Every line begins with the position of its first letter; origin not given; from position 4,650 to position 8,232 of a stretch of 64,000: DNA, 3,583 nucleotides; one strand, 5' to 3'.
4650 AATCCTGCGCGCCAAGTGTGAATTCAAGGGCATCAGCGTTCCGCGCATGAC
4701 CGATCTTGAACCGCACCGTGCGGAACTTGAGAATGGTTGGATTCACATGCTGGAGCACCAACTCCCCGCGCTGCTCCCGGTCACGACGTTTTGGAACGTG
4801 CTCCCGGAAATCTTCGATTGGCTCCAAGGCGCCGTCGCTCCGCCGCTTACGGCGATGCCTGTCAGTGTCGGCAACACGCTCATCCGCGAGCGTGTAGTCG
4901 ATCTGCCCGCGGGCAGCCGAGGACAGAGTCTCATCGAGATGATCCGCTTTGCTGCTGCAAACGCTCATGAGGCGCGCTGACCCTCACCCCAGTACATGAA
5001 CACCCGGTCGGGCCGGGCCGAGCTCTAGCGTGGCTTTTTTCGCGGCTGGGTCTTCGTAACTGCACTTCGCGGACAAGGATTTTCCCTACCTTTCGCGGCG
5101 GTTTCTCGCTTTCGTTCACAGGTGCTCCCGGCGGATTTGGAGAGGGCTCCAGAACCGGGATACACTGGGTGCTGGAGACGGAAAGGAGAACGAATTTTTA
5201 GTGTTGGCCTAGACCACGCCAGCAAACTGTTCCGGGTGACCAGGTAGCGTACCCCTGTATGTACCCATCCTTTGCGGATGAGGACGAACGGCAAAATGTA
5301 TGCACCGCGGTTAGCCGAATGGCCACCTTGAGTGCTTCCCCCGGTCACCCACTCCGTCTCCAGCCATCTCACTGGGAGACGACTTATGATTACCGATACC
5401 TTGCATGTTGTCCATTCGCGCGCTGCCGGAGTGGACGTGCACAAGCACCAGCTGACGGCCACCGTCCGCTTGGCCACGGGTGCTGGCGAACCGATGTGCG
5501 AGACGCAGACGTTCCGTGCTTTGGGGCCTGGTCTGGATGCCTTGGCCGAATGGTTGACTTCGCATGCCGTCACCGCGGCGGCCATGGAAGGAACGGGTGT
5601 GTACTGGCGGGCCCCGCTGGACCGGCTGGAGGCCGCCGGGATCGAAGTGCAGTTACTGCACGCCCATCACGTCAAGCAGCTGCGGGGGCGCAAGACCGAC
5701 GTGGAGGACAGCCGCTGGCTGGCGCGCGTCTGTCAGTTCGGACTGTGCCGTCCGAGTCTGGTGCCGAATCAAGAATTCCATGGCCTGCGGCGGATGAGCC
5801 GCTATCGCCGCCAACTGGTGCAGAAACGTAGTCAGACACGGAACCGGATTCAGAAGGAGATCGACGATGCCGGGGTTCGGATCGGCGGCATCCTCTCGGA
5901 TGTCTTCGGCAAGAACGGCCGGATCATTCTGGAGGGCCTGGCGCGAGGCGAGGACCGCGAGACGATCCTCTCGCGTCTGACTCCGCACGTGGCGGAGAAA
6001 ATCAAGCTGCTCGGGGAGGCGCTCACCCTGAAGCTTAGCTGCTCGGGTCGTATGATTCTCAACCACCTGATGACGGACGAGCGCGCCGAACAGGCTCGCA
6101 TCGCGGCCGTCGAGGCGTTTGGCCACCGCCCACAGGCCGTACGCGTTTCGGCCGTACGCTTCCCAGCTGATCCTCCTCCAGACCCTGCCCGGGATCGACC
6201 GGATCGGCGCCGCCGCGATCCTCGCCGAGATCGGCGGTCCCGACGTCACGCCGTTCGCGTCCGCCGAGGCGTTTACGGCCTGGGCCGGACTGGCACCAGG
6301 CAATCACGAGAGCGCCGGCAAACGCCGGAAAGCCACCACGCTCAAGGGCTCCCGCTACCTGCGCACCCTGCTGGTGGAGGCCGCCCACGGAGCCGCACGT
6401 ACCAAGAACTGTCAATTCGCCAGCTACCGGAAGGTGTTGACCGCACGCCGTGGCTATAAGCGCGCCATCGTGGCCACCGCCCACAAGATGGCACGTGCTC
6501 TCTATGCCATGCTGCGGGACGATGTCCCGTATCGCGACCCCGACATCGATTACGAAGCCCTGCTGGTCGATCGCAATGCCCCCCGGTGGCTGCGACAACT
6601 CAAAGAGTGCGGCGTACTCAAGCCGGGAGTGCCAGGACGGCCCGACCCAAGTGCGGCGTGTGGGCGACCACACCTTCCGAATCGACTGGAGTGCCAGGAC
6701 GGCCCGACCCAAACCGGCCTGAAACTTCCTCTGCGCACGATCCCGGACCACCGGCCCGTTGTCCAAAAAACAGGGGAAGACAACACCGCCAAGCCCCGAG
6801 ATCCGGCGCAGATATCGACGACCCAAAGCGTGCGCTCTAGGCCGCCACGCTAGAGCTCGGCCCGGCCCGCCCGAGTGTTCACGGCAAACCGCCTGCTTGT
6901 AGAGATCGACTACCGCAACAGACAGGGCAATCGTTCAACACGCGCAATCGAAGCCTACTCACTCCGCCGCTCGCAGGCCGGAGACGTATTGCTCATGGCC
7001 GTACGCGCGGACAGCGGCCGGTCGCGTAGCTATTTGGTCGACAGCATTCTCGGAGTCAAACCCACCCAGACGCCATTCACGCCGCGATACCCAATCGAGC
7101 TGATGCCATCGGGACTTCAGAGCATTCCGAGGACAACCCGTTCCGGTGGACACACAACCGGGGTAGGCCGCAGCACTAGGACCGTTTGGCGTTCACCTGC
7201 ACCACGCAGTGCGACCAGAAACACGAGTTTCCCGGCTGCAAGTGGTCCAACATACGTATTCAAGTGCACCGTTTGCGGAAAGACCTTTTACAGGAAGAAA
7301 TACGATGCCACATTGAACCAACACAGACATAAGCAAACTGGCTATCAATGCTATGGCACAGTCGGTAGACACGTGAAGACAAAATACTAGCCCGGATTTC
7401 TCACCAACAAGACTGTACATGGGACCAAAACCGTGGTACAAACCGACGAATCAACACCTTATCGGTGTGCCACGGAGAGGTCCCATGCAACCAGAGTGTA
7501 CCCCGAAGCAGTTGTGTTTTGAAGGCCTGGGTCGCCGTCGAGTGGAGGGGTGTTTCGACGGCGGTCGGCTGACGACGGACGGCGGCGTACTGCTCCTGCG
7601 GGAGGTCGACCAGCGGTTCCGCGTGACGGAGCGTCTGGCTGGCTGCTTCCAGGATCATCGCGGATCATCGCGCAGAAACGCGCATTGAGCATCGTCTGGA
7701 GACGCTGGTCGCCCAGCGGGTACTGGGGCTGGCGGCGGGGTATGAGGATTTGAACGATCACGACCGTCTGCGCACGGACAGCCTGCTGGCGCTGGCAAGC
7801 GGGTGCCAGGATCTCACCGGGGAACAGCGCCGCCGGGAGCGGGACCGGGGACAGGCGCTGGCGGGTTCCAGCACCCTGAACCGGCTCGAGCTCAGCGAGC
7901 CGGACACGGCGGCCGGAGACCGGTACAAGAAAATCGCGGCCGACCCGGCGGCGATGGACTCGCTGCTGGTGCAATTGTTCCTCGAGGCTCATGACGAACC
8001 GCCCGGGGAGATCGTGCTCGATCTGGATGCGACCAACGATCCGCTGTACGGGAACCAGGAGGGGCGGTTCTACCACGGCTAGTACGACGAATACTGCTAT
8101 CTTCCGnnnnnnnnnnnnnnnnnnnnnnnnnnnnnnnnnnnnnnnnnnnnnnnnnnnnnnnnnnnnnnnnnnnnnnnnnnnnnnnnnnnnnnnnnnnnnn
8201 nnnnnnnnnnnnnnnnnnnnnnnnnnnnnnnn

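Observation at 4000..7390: AbiEii toxin apparently fused to a WYL-like and Cys/His-rich C-terminal extension, split by an IS110-family element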

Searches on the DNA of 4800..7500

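Call 12: search_rna_families(source=window, start=4800, end=7500, threshold=evalue, max_evalue=1, show_alignments=2)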
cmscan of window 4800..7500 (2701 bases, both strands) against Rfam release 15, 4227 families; matches with E-value up to 1: 1.
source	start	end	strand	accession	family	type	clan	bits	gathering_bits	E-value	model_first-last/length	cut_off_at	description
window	6729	6812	-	RF00869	mir-BART7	Gene; miRNA;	-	21.5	70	0.58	1-84/84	no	mir-BART7 microRNA precursor family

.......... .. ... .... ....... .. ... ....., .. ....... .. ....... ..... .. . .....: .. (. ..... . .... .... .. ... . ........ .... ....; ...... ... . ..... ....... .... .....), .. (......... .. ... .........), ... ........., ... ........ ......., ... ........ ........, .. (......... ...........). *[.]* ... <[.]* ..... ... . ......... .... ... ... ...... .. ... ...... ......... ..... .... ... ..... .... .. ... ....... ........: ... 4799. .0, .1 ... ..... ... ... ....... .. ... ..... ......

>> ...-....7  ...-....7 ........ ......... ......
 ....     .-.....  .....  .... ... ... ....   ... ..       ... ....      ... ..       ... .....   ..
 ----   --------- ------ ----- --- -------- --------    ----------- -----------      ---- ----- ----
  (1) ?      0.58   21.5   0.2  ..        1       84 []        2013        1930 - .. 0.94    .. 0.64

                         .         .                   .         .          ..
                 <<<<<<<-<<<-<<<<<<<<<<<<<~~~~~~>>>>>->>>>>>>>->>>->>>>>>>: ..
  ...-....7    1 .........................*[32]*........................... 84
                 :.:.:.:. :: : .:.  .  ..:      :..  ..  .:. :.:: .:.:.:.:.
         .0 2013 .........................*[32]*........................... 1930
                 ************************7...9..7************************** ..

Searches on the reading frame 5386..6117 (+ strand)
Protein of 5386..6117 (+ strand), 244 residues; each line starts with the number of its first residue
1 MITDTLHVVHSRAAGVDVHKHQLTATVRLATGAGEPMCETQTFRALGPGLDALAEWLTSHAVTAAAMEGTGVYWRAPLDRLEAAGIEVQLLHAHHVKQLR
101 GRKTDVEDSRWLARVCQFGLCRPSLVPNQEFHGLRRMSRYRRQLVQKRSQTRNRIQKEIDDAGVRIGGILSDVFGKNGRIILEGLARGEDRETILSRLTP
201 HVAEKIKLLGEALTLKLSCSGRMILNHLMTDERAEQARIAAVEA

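Call 7: search_protein_families(library=pfam, proteins=[window:5386-6117:+], max_evalue=1)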
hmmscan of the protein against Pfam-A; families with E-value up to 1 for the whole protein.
window:5386-6117:+ (244 aa): 1 family
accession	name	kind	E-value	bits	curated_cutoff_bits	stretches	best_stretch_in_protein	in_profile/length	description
PF01548.23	DEDD_Tnp_IS110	-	5.2e-25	88.5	29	1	14-159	1-150/155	Transposase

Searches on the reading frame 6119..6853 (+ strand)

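Call 7: search_protein_families(library=pfam, proteins=[window:6119-6853:+], max_evalue=1)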
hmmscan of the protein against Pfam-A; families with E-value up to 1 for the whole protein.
window:6119-6853:+ (244 aa): 2 families
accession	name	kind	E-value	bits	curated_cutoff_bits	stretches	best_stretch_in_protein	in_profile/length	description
PF02371.22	Transposase_20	-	3.1e-21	76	21.3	1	19-102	3-84/87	Transposase IS116/IS110/IS902 family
PF10015.14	ThermoDBP-RP_arch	-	0.24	12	25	1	81-132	1-52/78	ThermoDBP-related, archaea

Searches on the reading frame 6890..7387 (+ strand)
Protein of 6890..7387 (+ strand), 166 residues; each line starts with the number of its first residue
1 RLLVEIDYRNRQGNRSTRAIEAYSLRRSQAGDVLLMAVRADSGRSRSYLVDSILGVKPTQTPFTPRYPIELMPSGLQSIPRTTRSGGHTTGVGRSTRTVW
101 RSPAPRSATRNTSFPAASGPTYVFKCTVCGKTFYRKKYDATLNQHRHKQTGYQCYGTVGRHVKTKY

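Call 27: search_protein_representatives(protein=window:6890-7387:+)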
Query: 166 residues. Proteins with E-value up to 0.001 (for the whole library): 514; up to 1e-10: 185; up to 1e-30: 7. The best 150 are listed.
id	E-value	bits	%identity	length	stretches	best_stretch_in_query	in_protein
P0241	2.1e-49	183.8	67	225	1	1-166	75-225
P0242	5.5e-49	182.4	69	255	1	1-165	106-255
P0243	1.7e-46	174.3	67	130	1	36-166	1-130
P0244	5.8e-43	162.8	57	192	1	1-166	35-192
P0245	1.6e-37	145.1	53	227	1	1-166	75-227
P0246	1.6e-32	128.9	81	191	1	1-79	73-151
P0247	9.8e-32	126.3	47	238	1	1-166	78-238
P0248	1.1e-30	123.0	66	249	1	1-106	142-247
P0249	1.0e-29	119.8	46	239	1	1-166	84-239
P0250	2.4e-29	118.6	52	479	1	13-166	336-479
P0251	3.0e-29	118.3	47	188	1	1-159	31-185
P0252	7.1e-29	117.0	71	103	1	4-88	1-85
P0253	1.8e-28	115.7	77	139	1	7-84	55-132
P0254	4.6e-28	114.4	44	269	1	1-166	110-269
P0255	1.1e-27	113.2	43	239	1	1-166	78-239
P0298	2.2e-19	86.2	44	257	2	13-91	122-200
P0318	5.0e-17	78.5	52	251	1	1-82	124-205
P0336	1.6e-15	73.6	35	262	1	2-155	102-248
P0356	2.5e-14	69.8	40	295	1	2-129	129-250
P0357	2.7e-14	69.7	42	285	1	45-166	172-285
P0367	1.0e-13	67.8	40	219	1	1-166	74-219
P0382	1.3e-12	64.2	40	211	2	16-85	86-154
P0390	4.6e-12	62.4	40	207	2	4-85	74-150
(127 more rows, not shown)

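Call 40: search_protein_families(library=pfam, proteins=[P0241, P0248, P0298, P0318, P0336, P0356, P0357, P0367, P0382, P0390], max_evalue=0.01)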
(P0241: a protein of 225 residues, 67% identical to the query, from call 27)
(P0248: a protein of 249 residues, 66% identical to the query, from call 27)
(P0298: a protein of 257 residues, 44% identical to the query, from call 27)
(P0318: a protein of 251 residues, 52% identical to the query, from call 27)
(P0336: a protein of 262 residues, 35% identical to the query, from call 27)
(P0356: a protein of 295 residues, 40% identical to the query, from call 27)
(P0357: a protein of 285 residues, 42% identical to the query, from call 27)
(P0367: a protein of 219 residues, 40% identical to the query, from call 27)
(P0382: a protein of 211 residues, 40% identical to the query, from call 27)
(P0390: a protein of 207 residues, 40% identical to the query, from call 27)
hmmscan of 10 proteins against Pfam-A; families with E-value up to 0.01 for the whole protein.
P0241 (225 aa): 1 family
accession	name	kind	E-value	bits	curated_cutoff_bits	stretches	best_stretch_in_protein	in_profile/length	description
PF09723.15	Zn_ribbon_8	-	0.0044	17.4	34.4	1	180-195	2-17/41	Zinc ribbon domain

P0248 (249 aa): 0 families

P0298 (257 aa): 4 families
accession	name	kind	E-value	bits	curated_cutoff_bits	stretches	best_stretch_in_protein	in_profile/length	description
PF13495.12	Phage_int_SAM_4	-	1.4e-07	32.2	27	1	19-110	8-83/85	Phage integrase, N-terminal SAM-like domain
PF13280.12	WYL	-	1.3e-05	25.5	21.8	1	124-166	28-69/70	WYL domain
PF13102.12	Phage_int_SAM_5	-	0.00013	22.7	22.3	1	24-117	16-94/98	Phage integrase SAM-like domain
PF02899.23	Phage_int_SAM_1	-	0.0031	18.2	22.3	0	22-70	11-57/83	Phage integrase, N-terminal SAM-like domain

P0318 (251 aa): 1 family
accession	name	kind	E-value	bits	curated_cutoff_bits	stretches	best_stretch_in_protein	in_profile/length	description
PF13280.12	WYL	-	4.8e-07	30.1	21.8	1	114-180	3-69/70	WYL domain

P0336 (262 aa): 2 families
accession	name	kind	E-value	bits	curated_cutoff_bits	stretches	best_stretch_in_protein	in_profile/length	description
PF13280.12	WYL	-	2.9e-08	34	21.8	1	91-156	3-68/70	WYL domain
PF00096.32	zf-C2H2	-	0.01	16.7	25.2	0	218-232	1-15/23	Zinc finger, C2H2 type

P0356 (295 aa): 1 family
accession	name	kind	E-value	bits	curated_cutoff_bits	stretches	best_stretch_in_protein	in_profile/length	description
PF13280.12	WYL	-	1.2e-07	32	21.8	1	117-179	2-69/70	WYL domain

P0357 (285 aa): 0 families

P0367 (219 aa): 0 families

P0382 (211 aa): 2 families
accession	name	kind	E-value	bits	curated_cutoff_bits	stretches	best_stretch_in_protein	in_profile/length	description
PF13280.12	WYL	-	0.0023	18.3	21.8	1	67-128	4-70/70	WYL domain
PF13465.12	zf-H2C2_2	-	0.0099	16.6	40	0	170-181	15-26/26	Zinc-finger double domain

P0390 (207 aa): 0 families

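Call 57: predict_structure(alignment_id=A3)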
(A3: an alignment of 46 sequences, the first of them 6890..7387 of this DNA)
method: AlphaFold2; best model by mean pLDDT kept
length: 166 residues; sequences in the alignment: 46
mean_pLDDT: 83.8   pTM: 0.47
mean pLDDT of the five models: 83.8, 83.1, 82.8, 82.6, 82.0
residues with pLDDT >= 90: 107; 70-90: 13; 50-70: 37; < 50: 9
segments of 3 or more residues with pLDDT < 50: none
pLDDT, mean of each block of 10 residues (from residue 1): 94 97 93 95 96 96 88 64 54 51 54 65 97 96 95 97 95
secondary structure, 60 per line:
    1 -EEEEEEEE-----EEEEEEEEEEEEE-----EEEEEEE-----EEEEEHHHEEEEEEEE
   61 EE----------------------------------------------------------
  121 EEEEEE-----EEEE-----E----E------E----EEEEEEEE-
elements in order: E2-9 E15-27 E33-39 E45-49 E53-62 E121-126 E132-135 E158-165

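Call 59: fold_search(model_id=the predicted structure, library=pdb)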
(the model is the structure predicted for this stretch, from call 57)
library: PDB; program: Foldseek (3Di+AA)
matches with E <= 10: 678; with E <= 0.001: 0
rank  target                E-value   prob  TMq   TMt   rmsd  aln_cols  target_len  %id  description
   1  9fnd_Y                3.7e-03  1.00  0.36  0.19  15.8       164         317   10  Transcriptional activator PafBC bound to mycobacterial RNA polymerase (released 2025-02-12)
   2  9cu3_B                3.9e-03  1.00  0.36  0.31   2.7        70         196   18  Allosteric mechanism of DriD transcription activator (released 2025-04-23)
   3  7qfz_A                7.0e-03  1.00  0.35  0.21   2.1        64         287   16  BrxR, a WYL-domain containing transcriptional regulator (released 2022-05-18)
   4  7qfz_C                9.1e-03  1.00  0.35  0.20   2.1        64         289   16  BrxR, a WYL-domain containing transcriptional regulator (released 2022-05-18)
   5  7qfz_E                9.7e-03  1.00  0.35  0.21   2.1        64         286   16  BrxR, a WYL-domain containing transcriptional regulator (released 2022-05-18)
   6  7qfz_D                9.7e-03  1.00  0.35  0.21   2.2        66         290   15  BrxR, a WYL-domain containing transcriptional regulator (released 2022-05-18)
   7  7qfz_B                1.0e-02  1.00  0.34  0.20   2.1        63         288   16  BrxR, a WYL-domain containing transcriptional regulator (released 2022-05-18)
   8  7tzv_A                1.1e-02  1.00  0.36  0.31   2.8        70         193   18  Structure of DriD C-domain bound to 9mer ssDNA (released 2022-06-01)
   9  7qfz_G                1.2e-02  1.00  0.35  0.21   2.1        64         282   16  BrxR, a WYL-domain containing transcriptional regulator (released 2022-05-18)
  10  8tp8_D                1.3e-02  1.00  0.35  0.19   3.0        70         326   18  Structure of the C. crescentus WYL-activator, DriD, bound to ssDNA and cognate DNA (released 2023-11-29)
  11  9fnd_X                1.3e-02  0.99  0.32  0.17  18.7       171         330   12  Transcriptional activator PafBC bound to mycobacterial RNA polymerase (released 2025-02-12)
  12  6sj9_B                1.7e-02  1.00  0.35  0.10  18.9       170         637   10  Proteasome accessory factor B/C (PafBC) of Arthrobacter aurescens (released 2019-10-16)
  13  6sj9_A                2.4e-02  1.00  0.33  0.09   1.5        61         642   13  Proteasome accessory factor B/C (PafBC) of Arthrobacter aurescens (released 2019-10-16)
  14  8tp8_A                2.4e-02  1.00  0.34  0.18   2.6        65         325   18  Structure of the C. crescentus WYL-activator, DriD, bound to ssDNA and cognate DNA (released 2023-11-29)
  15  7tzv_M                2.5e-02  1.00  0.34  0.29   2.2        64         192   19  Structure of DriD C-domain bound to 9mer ssDNA (released 2022-06-01)
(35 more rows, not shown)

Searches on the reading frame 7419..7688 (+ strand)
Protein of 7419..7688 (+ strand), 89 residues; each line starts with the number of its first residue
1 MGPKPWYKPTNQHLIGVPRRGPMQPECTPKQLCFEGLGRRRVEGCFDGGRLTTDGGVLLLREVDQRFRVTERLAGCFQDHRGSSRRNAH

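Call 45: search_protein_families(library=pfam, proteins=[window:7419-7688:+], max_evalue=0.001)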
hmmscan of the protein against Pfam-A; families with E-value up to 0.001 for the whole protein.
window:7419-7688:+ (89 aa): 1 family
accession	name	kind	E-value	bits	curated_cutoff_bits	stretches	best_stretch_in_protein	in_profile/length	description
PF13701.12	DDE_Tnp_1_4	-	1.4e-10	40.5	34.7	1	37-85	4-52/435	Transposase DDE domain group 1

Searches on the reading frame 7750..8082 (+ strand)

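Call 45: search_protein_families(library=pfam, proteins=[window:7750-8082:+], max_evalue=0.001)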
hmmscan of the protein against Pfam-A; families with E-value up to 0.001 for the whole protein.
window:7750-8082:+ (110 aa): 1 family
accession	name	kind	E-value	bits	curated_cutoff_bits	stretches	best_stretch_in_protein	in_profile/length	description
PF13701.12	DDE_Tnp_1_4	-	1e-17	63.9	34.7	1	2-109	76-161/435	Transposase DDE domain group 1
